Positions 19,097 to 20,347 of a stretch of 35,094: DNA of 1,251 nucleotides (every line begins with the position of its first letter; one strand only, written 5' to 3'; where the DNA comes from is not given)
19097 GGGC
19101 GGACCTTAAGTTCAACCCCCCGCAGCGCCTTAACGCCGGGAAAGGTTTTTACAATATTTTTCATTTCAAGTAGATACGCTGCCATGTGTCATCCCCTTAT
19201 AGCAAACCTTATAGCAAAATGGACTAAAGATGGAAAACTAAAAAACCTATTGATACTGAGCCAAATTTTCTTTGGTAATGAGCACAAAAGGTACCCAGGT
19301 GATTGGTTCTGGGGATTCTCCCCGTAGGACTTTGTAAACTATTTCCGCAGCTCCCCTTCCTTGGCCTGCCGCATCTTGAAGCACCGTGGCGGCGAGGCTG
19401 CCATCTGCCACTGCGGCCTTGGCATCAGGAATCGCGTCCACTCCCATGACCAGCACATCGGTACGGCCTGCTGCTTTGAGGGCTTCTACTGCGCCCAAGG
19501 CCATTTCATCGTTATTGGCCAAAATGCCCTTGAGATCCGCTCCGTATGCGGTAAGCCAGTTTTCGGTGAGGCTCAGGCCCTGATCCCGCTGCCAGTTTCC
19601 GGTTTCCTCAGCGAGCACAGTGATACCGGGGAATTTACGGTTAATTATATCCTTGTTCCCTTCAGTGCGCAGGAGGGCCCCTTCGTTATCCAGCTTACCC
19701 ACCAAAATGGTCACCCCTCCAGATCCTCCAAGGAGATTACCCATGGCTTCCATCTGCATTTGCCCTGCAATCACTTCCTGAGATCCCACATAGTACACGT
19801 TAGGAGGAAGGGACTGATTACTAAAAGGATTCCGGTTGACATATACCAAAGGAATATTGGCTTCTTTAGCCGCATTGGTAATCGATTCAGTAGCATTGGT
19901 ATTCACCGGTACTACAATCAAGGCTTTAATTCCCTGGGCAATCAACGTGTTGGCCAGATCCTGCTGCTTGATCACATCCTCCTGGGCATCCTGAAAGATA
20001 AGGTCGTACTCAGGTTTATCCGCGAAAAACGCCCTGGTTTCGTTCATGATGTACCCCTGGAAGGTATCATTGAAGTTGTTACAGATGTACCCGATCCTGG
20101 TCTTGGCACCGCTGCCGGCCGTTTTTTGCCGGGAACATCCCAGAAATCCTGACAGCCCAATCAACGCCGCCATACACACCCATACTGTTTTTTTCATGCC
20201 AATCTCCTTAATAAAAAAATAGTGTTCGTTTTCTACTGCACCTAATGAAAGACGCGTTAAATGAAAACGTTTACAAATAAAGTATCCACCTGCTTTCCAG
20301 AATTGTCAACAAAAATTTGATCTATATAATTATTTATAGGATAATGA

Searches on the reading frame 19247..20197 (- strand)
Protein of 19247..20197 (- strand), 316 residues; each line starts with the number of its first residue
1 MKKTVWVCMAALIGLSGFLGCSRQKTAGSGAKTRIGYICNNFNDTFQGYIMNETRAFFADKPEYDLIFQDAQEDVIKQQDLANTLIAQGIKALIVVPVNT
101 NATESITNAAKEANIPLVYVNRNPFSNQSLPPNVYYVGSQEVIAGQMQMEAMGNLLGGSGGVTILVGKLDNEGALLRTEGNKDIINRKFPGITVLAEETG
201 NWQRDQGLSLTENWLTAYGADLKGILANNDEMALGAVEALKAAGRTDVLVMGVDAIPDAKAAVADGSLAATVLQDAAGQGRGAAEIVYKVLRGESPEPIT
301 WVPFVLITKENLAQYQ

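Call 86: search_protein_families(library=pfam, proteins=[window:19247-20197:-], max_evalue=0.00001)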
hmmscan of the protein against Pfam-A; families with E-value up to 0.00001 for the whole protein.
window:19247-20197:- (316 aa): 3 families
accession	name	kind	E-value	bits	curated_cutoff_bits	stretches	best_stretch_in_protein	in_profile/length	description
PF13407.12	Peripla_BP_4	-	2.1e-57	195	35.1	1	35-294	1-257/258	Periplasmic binding protein domain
PF00532.27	Peripla_BP_1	-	2.9e-09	37.2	22.2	1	70-296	40-268/281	Periplasmic binding proteins and sugar binding domain of LacI family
PF13377.12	Peripla_BP_3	-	3.5e-07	30.9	26.5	1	213-300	70-154/167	Periplasmic binding protein-like domain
